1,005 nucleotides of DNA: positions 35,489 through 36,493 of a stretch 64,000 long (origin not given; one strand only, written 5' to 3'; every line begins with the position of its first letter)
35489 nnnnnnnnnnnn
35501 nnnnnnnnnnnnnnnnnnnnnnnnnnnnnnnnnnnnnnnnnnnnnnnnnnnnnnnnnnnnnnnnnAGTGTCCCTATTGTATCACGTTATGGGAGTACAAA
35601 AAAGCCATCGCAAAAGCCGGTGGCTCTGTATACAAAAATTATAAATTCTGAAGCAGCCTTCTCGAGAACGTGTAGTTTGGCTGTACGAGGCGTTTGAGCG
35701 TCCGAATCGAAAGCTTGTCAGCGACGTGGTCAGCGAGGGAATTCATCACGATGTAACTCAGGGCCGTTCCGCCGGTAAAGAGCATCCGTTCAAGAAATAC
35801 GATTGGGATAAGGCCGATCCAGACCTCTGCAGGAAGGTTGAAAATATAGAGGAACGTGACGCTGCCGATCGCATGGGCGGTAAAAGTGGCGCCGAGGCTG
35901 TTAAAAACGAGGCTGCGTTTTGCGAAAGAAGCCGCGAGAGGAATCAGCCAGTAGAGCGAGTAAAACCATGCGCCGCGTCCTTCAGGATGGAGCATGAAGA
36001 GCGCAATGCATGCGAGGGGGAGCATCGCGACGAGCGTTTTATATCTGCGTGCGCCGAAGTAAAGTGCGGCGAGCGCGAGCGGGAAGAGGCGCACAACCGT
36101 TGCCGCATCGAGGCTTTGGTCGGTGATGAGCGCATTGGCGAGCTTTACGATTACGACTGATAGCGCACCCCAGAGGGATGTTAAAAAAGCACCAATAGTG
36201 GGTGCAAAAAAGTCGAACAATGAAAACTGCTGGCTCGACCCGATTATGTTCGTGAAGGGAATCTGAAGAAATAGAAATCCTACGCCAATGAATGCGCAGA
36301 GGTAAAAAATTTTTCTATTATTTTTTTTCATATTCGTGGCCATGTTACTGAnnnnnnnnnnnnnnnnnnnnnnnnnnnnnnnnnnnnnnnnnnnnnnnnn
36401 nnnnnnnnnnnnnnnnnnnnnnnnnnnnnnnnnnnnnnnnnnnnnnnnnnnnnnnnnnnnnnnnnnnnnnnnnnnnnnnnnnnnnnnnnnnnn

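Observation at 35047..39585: AmmeMemoRadiSam-type operon expanded with a secreted four-repeat protein and a membrane protein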

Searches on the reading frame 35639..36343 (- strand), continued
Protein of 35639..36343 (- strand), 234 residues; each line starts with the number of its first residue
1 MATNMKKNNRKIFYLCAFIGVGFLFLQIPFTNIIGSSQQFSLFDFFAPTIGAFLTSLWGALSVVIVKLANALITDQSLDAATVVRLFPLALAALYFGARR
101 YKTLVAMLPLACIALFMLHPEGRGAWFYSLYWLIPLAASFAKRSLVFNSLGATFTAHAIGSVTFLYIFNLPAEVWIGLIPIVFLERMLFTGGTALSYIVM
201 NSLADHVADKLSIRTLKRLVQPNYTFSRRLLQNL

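Call 40: search_protein_families(library=pfam, proteins=[L054:7106-7960:+, L054:8662-9285:-, L054:9360-9785:+, L054:9805-11115:-, L054:11093-11926:-, L054:11927-13174:-, L054:13199-14278:-, L054:14310-15320:-, L054:15357-16595:-, L054:6547-7116:+], max_evalue=0.001)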
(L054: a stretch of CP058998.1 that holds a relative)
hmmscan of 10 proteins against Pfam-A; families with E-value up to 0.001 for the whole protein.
L054:7106-7960:+ (284 aa): 1 family
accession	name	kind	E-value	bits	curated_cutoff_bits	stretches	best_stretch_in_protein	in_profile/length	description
PF01261.30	AP_endonuc_2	-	5.5e-31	108.6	31.1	1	27-263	3-230/249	Xylose isomerase-like TIM barrel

L054:8662-9285:- (207 aa): 1 family
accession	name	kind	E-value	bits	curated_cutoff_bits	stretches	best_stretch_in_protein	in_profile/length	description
PF00551.24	Formyl_trans_N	-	4.9e-50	170.2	26.1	1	5-182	2-178/181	Formyl transferase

L054:9360-9785:+ (141 aa): 1 family
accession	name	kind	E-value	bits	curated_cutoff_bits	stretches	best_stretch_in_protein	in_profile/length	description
PF23621.1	BP74_N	-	4.7e-08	33.3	27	1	44-130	3-100/114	BP74 N-terminal domain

L054:9805-11115:- (436 aa): 2 families
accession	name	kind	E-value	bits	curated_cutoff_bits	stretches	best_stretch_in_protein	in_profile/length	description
PF02875.26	Mur_ligase_C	-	1.9e-19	71.2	28.4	1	300-418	1-126/127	Mur ligase, glutamate ligase domain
PF08245.18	Mur_ligase_M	-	4.2e-17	63.2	24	1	53-279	1-200/200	Mur ligase middle domain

L054:11093-11926:- (277 aa): 2 families
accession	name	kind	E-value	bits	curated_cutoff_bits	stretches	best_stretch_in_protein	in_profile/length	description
PF02882.25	THF_DHG_CYH_C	-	9.2e-71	236.8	27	1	118-273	1-157/160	Tetrahydrofolate dehydrogenase/cyclohydrolase, NAD(P)-binding domain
PF00763.28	THF_DHG_CYH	-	6.6e-33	113.8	32.8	1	5-115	1-115/115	Tetrahydrofolate dehydrogenase/cyclohydrolase, catalytic domain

L054:11927-13174:- (415 aa): 3 families
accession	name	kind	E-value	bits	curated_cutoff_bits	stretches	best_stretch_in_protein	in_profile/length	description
PF00464.25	SHMT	-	8.7e-169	561.7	27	1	4-380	1-399/399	Serine hydroxymethyltransferase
PF00155.27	Aminotran_1_2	-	2.6e-07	30.6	19.7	1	76-346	49-338/361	Aminotransferase class I and II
PF01212.27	Beta_elim_lyase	-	0.00014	21.7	27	1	76-340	39-274/288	Beta-eliminating lyase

L054:13199-14278:- (359 aa): 0 families

L054:14310-15320:- (336 aa): 1 family
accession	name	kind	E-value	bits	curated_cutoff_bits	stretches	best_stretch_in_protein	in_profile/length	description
PF04055.27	Radical_SAM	-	1.4e-22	81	29.5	1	79-226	4-163/166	Radical SAM superfamily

L054:15357-16595:- (412 aa): 1 family
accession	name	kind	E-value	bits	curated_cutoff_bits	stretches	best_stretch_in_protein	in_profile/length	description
PF13263.12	PHP_C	-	8.1e-06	25.7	21.3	1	204-239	19-54/56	PHP-associated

L054:6547-7116:+ (189 aa): 1 family
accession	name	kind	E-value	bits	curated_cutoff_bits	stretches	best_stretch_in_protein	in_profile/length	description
PF02163.28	Peptidase_M50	-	1.5e-13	51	27.2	2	132-168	154-190/221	Peptidase family M50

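Call 68: search_solved_structures(query=A1, max_evalue=10, show_alignments=1)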
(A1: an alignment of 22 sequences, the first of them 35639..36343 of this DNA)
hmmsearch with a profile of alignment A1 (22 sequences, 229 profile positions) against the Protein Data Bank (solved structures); distinct sequences matched with E-value up to 10: 0.

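Call 69: search_protein_families(library=pfam, alignment_id=A1, max_evalue=1)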
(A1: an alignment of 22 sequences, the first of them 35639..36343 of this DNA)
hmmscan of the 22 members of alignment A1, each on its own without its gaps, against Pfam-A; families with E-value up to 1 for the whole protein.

A. member 1, window:35639-36343:- (234 aa): 0 families

B. families by the number of members that match (of 22 scanned): 4 families
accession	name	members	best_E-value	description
PF12822.12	ECF_trnsprt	3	2.9e-07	ECF transporter, substrate-specific component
PF04892.17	VanZ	1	0.043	VanZ like family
PF18936.5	DUF5684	1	0.045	Family of unknown function (DUF5684)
PF01761.26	DHQ_synthase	1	0.14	3-dehydroquinate synthase N-terminal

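Call 90: search_protein_families(library=padloc, proteins=[window:35639-36343:-], max_evalue=0.001)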
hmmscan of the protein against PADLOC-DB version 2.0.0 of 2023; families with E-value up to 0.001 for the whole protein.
window:35639-36343:- (234 aa): 0 families

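Call 95: search_protein_representatives(alignment_id=A1)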
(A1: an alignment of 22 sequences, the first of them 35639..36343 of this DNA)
Query: 22 sequences, 229 profile positions. Proteins with E-value up to 0.001 (for the whole library): 735; up to 1e-10: 648; up to 1e-30: 155. The best 150 are listed.
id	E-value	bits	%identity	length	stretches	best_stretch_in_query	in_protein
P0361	3.9e-91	321.2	-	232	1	2-227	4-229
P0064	2.5e-88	312.0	-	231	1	3-228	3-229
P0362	1.1e-74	267.3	-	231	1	3-228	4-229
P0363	6.1e-73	261.7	-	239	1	4-225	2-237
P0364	4.6e-71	255.5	-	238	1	3-222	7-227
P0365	5.2e-67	242.3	-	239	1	3-227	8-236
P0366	6.3e-67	242.0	-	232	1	2-221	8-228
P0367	1.6e-64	234.1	-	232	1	4-205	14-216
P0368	2.7e-63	230.1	-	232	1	3-214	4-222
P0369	5.7e-63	229.0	-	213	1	4-204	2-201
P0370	4.4e-61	222.9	-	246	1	4-224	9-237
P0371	1.8e-60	220.9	-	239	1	4-220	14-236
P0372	1.9e-60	220.8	-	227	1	3-201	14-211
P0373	1.8e-59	217.6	-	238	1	3-223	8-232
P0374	2.6e-59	217.1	-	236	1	5-209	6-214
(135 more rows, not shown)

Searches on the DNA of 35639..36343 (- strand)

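Call 83: search_rna_families(sources=[L028, L040, L013, L079, L068, L043, L080, L035, L036, L057, L050], threshold=gathering)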
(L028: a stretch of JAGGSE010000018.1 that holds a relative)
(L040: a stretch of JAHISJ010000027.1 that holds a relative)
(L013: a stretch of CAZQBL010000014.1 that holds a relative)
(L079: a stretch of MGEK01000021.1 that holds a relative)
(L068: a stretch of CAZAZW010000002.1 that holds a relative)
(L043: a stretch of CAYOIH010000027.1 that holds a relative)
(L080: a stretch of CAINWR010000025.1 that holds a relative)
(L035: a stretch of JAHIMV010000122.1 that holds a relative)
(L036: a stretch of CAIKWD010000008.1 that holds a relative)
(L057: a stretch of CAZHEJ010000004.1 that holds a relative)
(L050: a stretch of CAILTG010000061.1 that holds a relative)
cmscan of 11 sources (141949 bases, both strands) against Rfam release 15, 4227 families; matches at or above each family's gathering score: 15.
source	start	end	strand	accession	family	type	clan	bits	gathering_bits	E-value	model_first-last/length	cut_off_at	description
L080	2135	4122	+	RF00177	SSU_rRNA_bacteria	Gene; rRNA;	CL00111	1254.6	50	0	1-1533/1533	no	Bacterial small subunit ribosomal RNA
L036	1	219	+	RF00177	SSU_rRNA_bacteria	Gene; rRNA;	CL00111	104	50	2.5e-28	1274-1533/1533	5'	Bacterial small subunit ribosomal RNA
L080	4926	4996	+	RF00005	tRNA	Gene; tRNA;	CL00001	69.3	29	1.1e-12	1-71/71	no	tRNA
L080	2886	3347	+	RF00028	Intron_gpI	Intron;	-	68.4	50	7.1e-15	1-253/253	no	Group I catalytic intron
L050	1564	1637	-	RF00005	tRNA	Gene; tRNA;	CL00001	67.8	29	2.8e-12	1-71/71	no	tRNA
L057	3126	3199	-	RF00005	tRNA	Gene; tRNA;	CL00001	66.9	29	5e-12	1-71/71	no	tRNA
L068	5826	5897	-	RF00005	tRNA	Gene; tRNA;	CL00001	66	29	8.5e-12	1-71/71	no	tRNA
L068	7779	7850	-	RF00005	tRNA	Gene; tRNA;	CL00001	63.2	29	5.3e-11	1-71/71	no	tRNA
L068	773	845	+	RF00005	tRNA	Gene; tRNA;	CL00001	62.5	29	7.8e-11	1-71/71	no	tRNA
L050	718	789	-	RF00005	tRNA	Gene; tRNA;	CL00001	61.5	29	1.5e-10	1-71/71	no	tRNA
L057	16571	16654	+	RF00005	tRNA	Gene; tRNA;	CL00001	59.1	29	6.9e-10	1-71/71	no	tRNA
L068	7856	7937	-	RF00005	tRNA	Gene; tRNA;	CL00001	58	29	1.4e-09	1-71/71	no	tRNA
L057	2127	2198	-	RF00005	tRNA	Gene; tRNA;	CL00001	57.2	29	2.3e-09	1-71/71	no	tRNA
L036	2240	2310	+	RF00005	tRNA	Gene; tRNA;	CL00001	56.1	29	4.5e-09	1-71/71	no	tRNA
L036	1586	1657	+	RF00005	tRNA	Gene; tRNA;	CL00001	50.3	29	1.9e-07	1-71/71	no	tRNA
